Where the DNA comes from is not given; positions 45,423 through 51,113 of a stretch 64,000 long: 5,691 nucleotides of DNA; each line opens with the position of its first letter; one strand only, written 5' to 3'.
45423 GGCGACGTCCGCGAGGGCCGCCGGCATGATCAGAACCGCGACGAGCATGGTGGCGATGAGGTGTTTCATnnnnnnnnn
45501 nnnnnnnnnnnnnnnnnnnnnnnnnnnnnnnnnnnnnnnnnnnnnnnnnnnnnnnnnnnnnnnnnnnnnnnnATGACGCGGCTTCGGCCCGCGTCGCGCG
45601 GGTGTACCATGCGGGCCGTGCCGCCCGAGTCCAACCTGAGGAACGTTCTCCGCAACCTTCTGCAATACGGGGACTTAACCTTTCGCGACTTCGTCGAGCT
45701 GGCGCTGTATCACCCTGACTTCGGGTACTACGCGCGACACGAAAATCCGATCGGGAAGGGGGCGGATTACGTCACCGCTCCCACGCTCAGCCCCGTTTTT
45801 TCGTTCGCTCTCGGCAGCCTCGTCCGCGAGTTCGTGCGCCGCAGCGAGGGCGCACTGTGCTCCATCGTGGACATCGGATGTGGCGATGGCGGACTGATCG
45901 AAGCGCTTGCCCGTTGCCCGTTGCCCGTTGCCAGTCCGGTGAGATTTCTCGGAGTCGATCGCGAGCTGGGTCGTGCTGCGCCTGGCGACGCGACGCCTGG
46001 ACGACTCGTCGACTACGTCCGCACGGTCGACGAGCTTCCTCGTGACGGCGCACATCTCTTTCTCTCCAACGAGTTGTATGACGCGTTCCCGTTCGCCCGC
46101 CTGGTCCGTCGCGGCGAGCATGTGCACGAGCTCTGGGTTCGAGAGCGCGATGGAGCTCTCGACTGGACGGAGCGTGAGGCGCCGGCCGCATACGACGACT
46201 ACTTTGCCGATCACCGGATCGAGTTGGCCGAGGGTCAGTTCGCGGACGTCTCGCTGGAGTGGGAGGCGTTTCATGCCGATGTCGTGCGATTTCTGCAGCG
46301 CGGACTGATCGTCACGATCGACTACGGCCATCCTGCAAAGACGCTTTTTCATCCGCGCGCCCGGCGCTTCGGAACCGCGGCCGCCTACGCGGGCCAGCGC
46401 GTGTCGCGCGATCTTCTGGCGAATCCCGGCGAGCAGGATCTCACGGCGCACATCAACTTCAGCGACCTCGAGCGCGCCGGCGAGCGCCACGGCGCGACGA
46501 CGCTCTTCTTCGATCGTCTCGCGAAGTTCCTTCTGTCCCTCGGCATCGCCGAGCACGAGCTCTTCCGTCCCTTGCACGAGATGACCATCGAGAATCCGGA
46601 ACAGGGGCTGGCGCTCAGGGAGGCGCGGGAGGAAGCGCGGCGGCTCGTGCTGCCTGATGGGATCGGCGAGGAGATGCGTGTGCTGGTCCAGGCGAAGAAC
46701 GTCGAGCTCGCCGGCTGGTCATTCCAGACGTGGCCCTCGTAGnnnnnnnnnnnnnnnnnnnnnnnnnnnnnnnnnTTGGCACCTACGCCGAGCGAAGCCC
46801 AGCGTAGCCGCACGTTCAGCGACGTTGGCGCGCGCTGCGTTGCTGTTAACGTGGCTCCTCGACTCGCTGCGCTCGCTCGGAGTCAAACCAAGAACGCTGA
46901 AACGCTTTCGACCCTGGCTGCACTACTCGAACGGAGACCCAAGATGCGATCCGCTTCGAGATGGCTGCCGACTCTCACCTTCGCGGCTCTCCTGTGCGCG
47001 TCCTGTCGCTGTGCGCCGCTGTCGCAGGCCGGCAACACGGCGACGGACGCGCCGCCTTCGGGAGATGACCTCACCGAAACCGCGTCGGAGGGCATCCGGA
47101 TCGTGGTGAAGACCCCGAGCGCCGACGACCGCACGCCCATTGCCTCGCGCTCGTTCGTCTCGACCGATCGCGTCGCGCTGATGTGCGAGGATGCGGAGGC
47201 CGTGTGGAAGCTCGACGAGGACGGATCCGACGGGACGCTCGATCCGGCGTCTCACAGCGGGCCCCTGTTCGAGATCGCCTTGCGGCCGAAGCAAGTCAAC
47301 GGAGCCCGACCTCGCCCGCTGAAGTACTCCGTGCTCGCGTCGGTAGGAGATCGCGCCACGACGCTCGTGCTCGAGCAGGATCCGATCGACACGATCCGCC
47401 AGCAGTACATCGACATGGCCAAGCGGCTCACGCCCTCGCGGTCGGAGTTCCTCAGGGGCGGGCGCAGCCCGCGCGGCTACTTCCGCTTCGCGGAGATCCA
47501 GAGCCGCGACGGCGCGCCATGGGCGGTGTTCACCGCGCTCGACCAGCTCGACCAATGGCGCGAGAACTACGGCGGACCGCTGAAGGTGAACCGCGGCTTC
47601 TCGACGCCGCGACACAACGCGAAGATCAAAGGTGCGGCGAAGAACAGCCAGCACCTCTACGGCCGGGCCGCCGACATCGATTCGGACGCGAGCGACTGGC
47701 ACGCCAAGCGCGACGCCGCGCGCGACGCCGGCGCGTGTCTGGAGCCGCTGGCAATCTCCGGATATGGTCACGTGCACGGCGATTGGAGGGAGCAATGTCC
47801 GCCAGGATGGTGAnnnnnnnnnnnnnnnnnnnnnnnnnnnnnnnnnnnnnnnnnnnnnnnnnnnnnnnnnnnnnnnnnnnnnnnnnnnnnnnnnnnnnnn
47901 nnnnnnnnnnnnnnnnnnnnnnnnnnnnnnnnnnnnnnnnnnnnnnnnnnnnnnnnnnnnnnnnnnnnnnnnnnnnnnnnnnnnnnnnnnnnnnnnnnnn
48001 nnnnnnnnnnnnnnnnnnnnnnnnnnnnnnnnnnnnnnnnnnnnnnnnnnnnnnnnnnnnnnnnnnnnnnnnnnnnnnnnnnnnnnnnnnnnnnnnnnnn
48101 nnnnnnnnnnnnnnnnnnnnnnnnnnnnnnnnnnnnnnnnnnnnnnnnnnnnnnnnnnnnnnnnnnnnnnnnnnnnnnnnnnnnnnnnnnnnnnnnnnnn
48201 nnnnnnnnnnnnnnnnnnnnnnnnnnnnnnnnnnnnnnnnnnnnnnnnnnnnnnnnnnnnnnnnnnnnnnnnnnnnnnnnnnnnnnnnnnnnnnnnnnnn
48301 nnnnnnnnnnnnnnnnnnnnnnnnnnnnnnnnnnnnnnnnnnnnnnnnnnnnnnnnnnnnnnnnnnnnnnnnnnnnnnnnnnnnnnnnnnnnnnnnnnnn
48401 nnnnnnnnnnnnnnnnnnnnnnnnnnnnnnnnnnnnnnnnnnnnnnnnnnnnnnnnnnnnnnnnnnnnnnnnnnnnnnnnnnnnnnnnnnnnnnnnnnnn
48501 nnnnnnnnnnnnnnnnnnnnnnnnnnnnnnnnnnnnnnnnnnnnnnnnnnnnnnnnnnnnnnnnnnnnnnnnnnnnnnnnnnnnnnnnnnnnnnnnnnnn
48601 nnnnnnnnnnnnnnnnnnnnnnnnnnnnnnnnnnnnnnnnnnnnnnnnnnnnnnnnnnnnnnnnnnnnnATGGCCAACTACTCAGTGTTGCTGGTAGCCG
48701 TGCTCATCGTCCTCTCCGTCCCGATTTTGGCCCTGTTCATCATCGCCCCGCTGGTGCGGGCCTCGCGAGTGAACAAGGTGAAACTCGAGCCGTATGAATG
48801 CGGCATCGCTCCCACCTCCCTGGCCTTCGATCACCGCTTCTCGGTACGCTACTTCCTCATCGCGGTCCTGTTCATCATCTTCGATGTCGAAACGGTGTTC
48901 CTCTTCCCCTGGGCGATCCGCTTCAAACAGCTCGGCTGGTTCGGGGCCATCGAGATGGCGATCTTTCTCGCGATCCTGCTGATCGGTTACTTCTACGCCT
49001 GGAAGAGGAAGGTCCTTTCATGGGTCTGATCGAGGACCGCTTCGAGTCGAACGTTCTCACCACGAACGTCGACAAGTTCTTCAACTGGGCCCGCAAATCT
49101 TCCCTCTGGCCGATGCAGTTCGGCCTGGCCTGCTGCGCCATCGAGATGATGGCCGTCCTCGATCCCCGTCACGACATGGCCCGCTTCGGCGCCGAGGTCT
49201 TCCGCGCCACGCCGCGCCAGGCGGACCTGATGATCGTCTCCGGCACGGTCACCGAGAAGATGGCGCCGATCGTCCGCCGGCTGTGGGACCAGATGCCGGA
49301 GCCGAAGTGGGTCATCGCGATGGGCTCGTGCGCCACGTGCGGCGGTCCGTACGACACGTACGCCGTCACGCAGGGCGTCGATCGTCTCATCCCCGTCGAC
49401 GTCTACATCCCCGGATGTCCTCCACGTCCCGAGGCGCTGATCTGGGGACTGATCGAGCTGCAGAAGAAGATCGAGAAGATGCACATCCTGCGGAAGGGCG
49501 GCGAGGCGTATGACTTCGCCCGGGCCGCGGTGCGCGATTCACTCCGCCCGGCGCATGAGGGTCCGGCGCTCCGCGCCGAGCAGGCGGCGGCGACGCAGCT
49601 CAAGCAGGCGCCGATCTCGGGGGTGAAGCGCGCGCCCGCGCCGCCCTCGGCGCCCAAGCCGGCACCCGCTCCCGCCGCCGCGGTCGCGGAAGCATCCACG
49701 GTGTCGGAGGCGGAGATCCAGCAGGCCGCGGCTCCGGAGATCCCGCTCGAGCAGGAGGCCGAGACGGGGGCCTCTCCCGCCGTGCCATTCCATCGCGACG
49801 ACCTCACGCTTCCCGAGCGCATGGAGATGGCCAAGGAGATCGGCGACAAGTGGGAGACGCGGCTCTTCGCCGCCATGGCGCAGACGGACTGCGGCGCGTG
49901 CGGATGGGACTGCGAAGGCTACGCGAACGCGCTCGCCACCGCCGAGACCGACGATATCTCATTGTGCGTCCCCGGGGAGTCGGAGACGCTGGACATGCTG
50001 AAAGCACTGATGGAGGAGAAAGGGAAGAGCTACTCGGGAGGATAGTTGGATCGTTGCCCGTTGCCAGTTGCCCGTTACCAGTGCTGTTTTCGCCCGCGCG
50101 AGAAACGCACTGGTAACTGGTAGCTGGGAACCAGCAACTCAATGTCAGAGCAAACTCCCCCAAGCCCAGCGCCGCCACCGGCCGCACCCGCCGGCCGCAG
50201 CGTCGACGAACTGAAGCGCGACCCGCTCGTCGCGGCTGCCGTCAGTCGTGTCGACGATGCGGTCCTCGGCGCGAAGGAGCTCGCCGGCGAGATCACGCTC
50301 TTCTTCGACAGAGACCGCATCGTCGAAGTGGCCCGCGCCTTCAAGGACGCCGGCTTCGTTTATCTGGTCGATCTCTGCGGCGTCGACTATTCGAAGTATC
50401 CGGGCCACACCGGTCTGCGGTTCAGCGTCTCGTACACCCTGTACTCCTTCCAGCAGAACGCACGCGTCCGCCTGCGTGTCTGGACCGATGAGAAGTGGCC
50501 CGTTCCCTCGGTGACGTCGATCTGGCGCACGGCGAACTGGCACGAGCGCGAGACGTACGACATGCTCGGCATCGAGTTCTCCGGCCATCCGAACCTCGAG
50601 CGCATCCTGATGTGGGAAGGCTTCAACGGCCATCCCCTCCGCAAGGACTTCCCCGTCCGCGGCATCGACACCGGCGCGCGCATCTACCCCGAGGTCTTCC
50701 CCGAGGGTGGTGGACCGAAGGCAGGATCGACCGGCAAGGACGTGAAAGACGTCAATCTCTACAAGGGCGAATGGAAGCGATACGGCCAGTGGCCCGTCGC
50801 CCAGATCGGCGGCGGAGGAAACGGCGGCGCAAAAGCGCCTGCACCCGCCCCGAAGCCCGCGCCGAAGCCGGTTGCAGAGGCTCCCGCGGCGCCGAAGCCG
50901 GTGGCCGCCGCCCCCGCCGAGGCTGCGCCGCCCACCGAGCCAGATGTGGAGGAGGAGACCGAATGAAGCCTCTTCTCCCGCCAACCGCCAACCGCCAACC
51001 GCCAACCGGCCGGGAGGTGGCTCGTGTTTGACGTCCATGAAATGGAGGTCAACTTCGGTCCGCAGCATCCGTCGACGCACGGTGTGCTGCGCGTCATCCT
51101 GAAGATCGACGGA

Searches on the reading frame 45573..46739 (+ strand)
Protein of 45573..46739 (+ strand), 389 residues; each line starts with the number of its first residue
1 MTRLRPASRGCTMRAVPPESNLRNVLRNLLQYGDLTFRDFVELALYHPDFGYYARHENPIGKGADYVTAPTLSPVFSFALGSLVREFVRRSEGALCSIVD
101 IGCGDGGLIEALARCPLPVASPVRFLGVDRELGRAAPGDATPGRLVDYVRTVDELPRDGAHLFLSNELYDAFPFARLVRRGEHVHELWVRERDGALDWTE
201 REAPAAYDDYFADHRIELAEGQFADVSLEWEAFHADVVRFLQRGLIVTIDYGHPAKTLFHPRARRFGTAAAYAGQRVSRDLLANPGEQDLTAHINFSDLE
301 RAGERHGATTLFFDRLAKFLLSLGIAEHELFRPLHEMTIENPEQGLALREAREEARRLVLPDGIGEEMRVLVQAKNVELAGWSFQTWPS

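Call 51: search_protein_families(library=pfam, proteins=[window:45573-46739:+], max_evalue=0.0001)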
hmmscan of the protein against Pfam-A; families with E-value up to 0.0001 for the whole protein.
window:45573-46739:+ (389 aa): 1 family
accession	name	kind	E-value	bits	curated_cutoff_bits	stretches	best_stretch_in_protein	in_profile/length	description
PF02636.23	Methyltransf_28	-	4.1e-27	95.7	23.3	1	146-311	81-246/249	Putative S-adenosyl-L-methionine-dependent methyltransferase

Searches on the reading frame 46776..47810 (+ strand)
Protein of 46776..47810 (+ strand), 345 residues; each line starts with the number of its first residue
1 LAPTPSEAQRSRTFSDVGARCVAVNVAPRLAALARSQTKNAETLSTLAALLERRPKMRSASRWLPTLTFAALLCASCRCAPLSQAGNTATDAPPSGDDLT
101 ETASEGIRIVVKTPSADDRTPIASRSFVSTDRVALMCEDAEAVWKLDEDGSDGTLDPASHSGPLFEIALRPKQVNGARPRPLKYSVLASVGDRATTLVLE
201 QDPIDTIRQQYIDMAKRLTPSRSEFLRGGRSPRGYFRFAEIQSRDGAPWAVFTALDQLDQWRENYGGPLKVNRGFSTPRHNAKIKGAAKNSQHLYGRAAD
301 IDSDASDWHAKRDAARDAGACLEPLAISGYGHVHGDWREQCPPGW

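Call 51: search_protein_families(library=pfam, proteins=[window:46776-47810:+], max_evalue=0.0001)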
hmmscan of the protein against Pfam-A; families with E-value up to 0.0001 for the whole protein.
window:46776-47810:+ (345 aa): 1 family
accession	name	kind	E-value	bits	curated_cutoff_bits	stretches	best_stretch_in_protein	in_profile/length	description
PF08291.16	Peptidase_M15_3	-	1.3e-11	45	23.2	1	251-317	25-90/108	Peptidase M15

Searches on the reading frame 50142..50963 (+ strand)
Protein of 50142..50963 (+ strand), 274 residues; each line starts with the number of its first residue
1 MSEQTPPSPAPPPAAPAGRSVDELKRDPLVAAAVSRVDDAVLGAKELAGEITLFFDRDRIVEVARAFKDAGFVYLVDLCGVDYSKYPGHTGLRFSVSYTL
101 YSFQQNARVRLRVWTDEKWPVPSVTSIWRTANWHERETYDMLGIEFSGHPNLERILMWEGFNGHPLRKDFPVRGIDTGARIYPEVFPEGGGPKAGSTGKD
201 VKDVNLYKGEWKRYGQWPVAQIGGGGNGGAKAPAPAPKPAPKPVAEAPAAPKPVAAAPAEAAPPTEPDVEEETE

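Call 52: search_protein_families(library=pfam, proteins=[window:50142-50963:+], max_evalue=0.0001)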
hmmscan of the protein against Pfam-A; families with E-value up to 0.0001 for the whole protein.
window:50142-50963:+ (274 aa): 1 family
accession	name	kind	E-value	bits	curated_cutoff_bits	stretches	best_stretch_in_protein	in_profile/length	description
PF00329.25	Complex1_30kDa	-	1.1e-43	149.2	22.5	1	56-174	4-122/124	Respiratory-chain NADH dehydrogenase, 30 Kd subunit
